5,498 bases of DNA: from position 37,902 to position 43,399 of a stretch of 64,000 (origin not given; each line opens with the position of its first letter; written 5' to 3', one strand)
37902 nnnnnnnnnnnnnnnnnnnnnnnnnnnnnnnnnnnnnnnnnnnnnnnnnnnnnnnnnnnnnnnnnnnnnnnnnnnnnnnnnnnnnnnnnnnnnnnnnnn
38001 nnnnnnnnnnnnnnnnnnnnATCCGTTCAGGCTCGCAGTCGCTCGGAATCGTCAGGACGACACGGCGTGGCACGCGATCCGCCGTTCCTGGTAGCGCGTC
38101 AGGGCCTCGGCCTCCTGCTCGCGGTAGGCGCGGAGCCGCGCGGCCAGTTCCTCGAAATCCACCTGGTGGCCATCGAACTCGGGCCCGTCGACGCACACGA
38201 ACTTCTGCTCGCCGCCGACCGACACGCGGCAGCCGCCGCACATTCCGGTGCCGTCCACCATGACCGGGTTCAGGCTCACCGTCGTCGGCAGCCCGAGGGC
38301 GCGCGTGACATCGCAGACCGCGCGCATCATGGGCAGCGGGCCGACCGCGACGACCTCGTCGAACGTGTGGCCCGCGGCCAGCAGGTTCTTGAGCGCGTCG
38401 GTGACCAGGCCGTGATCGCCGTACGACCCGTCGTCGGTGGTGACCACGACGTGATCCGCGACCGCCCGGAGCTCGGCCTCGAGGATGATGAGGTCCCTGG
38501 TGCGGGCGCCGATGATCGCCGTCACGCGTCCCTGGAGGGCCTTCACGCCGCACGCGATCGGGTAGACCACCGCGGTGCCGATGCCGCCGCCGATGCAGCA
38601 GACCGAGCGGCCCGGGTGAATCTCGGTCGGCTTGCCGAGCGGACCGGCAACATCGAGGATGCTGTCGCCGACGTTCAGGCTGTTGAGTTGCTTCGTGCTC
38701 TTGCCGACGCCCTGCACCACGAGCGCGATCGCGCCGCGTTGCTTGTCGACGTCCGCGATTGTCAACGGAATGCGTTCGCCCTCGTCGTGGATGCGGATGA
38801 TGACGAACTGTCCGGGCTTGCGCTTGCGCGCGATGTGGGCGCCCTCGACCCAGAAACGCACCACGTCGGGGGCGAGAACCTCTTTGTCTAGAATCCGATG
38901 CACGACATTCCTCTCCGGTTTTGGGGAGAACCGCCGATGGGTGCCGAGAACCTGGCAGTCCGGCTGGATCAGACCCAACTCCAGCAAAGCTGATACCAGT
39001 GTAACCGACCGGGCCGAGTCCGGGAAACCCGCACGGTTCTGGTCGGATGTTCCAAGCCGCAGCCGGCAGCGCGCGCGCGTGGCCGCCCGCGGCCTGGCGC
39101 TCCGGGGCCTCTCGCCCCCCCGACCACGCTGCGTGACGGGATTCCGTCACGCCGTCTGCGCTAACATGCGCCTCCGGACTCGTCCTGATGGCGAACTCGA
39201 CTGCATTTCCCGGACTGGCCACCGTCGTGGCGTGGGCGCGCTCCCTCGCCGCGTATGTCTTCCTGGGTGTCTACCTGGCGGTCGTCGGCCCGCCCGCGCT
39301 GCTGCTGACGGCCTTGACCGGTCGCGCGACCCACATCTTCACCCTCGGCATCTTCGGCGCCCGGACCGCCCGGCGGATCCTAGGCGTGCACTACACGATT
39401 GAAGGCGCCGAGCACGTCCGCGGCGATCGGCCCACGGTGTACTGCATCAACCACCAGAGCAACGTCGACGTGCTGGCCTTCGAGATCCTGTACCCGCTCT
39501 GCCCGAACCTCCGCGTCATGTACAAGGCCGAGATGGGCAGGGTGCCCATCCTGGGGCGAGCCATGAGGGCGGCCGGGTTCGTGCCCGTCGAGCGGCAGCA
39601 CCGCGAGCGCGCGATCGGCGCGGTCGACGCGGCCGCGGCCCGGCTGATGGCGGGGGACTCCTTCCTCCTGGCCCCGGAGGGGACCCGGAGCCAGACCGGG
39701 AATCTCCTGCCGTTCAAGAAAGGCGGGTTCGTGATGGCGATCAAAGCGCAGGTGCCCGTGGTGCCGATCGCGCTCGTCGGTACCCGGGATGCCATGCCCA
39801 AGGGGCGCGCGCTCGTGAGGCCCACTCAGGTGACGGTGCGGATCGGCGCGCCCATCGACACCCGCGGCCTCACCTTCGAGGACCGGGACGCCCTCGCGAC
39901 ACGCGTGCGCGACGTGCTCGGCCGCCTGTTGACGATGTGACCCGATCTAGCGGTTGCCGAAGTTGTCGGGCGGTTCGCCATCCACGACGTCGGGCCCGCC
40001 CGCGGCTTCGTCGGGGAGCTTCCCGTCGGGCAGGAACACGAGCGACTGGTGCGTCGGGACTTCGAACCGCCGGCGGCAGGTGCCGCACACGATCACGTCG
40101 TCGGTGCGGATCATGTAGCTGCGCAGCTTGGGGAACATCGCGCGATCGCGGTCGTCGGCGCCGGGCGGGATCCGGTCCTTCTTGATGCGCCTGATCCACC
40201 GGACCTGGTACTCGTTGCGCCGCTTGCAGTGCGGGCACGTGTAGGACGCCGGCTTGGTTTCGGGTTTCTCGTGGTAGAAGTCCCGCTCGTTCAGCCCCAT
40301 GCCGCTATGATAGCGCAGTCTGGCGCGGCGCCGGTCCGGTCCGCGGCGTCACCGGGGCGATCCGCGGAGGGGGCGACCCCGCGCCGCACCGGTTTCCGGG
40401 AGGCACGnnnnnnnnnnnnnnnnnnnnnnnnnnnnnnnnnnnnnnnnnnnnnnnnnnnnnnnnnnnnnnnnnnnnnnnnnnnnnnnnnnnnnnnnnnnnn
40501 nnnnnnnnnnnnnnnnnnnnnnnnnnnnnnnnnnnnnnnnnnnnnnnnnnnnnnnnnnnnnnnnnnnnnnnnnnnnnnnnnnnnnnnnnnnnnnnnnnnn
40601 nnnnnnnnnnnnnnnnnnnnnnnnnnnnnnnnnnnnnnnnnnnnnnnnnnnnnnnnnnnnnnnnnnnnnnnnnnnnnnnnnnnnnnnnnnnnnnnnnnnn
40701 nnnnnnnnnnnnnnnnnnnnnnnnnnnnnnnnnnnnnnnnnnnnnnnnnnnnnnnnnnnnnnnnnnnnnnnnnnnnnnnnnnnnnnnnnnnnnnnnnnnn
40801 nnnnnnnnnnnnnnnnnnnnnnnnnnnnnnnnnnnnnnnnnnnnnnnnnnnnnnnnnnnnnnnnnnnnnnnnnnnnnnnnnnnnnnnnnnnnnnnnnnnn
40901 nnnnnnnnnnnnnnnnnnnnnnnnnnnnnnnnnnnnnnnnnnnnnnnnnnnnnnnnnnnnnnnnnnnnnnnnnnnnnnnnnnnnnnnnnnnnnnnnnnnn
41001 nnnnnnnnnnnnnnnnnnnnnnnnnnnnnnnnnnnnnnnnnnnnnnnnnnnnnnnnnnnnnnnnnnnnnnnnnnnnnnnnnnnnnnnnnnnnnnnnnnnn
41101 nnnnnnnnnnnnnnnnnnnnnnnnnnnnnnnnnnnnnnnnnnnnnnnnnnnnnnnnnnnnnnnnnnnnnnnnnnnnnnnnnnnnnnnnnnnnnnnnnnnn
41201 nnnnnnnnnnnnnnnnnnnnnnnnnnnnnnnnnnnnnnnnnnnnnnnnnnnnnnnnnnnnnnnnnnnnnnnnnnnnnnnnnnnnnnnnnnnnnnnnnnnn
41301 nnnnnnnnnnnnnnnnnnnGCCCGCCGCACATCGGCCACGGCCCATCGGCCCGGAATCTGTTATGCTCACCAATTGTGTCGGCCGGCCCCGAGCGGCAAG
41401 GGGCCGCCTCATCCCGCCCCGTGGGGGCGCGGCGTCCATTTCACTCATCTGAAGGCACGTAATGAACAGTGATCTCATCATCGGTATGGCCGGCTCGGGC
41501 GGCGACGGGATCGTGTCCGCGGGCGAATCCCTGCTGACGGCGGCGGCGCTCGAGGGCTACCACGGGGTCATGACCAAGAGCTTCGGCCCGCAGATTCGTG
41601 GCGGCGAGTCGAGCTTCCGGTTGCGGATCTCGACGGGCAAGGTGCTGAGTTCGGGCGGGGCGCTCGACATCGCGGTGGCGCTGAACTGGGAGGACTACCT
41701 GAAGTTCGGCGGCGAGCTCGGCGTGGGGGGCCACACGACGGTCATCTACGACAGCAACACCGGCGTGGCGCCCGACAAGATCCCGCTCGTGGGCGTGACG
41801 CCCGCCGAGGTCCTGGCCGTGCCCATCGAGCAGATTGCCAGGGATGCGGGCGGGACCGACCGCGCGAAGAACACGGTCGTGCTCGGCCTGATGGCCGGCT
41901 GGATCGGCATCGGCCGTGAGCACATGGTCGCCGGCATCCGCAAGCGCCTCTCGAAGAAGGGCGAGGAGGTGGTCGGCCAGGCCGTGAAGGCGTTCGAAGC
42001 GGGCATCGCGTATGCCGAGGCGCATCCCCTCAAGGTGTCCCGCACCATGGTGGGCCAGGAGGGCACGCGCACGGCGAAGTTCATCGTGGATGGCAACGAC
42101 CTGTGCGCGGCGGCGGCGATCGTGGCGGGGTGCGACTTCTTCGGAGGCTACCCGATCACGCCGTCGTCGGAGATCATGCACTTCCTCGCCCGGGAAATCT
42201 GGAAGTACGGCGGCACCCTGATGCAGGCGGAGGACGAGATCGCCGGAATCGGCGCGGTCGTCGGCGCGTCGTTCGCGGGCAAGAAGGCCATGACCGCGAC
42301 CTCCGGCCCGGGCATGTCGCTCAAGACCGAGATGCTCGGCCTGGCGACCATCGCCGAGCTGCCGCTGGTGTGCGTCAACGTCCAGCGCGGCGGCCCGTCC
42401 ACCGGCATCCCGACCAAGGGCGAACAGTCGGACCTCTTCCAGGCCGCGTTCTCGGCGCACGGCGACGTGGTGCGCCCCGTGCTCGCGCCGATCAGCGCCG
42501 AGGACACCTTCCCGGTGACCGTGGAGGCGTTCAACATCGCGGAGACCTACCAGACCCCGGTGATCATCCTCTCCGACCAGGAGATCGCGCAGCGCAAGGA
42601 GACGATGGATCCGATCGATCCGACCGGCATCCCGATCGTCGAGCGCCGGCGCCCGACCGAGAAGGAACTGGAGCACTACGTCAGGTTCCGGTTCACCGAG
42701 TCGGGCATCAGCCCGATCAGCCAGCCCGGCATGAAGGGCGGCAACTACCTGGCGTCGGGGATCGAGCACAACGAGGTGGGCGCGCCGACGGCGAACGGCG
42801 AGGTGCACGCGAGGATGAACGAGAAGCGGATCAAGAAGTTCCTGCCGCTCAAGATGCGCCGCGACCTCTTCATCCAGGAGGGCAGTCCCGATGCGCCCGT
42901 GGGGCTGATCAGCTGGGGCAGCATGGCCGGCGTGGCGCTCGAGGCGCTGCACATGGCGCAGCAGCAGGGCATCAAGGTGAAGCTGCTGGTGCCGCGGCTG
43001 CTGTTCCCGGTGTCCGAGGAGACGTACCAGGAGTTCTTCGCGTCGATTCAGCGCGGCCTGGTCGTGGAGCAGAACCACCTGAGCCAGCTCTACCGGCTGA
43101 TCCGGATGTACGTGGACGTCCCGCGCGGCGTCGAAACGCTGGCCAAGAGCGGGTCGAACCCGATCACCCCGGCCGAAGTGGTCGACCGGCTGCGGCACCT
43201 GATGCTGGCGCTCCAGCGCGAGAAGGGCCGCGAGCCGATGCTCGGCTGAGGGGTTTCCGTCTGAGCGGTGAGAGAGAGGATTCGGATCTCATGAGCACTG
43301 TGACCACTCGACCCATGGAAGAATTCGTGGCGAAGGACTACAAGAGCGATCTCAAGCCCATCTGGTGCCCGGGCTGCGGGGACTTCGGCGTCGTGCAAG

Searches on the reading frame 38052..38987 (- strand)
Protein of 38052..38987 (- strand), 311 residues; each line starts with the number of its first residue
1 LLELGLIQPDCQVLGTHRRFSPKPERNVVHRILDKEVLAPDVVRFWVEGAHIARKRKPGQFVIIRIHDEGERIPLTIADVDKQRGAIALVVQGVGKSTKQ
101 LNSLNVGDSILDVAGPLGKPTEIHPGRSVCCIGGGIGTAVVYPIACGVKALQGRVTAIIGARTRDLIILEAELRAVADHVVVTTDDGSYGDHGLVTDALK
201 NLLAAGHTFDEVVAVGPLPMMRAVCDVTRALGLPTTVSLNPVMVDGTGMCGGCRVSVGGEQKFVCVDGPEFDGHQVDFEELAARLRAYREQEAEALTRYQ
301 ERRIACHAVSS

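Call 67: search_protein_families(library=pfam, proteins=[window:38052-38987:-], max_evalue=0.0001)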
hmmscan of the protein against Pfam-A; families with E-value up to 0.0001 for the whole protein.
window:38052-38987:- (311 aa): 2 families
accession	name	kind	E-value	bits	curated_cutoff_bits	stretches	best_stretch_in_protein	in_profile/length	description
PF10418.14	DHODB_Fe-S_bind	-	1e-13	51.2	23.9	1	241-277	2-41/41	Iron-sulfur cluster binding domain of dihydroorotate dehydrogenase B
PF00970.30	FAD_binding_6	-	1.9e-05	25.4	21.1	1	33-119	5-96/99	Oxidoreductase FAD-binding domain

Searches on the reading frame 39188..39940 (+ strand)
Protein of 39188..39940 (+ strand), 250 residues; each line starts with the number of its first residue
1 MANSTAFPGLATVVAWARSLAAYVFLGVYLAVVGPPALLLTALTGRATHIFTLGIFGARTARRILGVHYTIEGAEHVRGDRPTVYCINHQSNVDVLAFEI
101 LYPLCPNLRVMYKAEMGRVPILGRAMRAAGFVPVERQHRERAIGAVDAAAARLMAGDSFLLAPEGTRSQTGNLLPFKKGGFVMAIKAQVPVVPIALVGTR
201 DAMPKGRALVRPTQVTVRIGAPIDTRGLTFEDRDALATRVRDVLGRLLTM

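Call 67: search_protein_families(library=pfam, proteins=[window:39188-39940:+], max_evalue=0.0001)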
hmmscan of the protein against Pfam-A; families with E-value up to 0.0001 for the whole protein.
window:39188-39940:+ (250 aa): 1 family
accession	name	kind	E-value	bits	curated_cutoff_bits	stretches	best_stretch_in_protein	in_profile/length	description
PF01553.26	Acyltransferase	-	3.6e-31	108.2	23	1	70-196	3-131/132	Acyltransferase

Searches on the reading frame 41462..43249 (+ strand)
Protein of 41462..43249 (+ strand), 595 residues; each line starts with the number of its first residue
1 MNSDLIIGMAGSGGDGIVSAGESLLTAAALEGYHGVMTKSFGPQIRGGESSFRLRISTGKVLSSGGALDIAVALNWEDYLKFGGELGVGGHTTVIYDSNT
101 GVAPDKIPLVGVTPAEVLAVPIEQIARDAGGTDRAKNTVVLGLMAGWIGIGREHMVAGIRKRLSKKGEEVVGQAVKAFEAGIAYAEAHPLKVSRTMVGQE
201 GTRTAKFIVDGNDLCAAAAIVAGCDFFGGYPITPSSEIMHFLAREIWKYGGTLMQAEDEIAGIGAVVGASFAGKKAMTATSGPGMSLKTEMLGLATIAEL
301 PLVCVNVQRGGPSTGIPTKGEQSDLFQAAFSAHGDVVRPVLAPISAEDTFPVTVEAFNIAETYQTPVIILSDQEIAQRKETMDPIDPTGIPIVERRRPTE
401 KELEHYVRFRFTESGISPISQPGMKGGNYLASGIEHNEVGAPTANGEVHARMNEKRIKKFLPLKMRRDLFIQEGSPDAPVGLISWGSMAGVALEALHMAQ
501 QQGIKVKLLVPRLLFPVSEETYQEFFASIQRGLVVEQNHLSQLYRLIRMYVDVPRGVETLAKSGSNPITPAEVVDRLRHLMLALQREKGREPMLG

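Call 67: search_protein_families(library=pfam, proteins=[window:41462-43249:+], max_evalue=0.0001)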
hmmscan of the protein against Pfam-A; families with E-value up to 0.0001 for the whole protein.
window:41462-43249:+ (595 aa): 4 families
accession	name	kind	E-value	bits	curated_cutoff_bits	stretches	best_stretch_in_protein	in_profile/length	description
PF01855.24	POR_N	-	2.7e-56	191.3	27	1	218-452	2-228/231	Pyruvate flavodoxin/ferredoxin oxidoreductase, thiamine diP-bdg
PF01558.24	POR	-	1.1e-32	114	27.4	1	13-182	1-172/173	Pyruvate ferredoxin/flavodoxin oxidoreductase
PF17147.9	PFOR_II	-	5.7e-07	30.3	27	1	480-573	3-102/102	Pyruvate:ferredoxin oxidoreductase core domain II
PF02780.25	Transketolase_C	-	8.1e-07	29.4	25.9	1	480-539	12-71/124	Transketolase, C-terminal domain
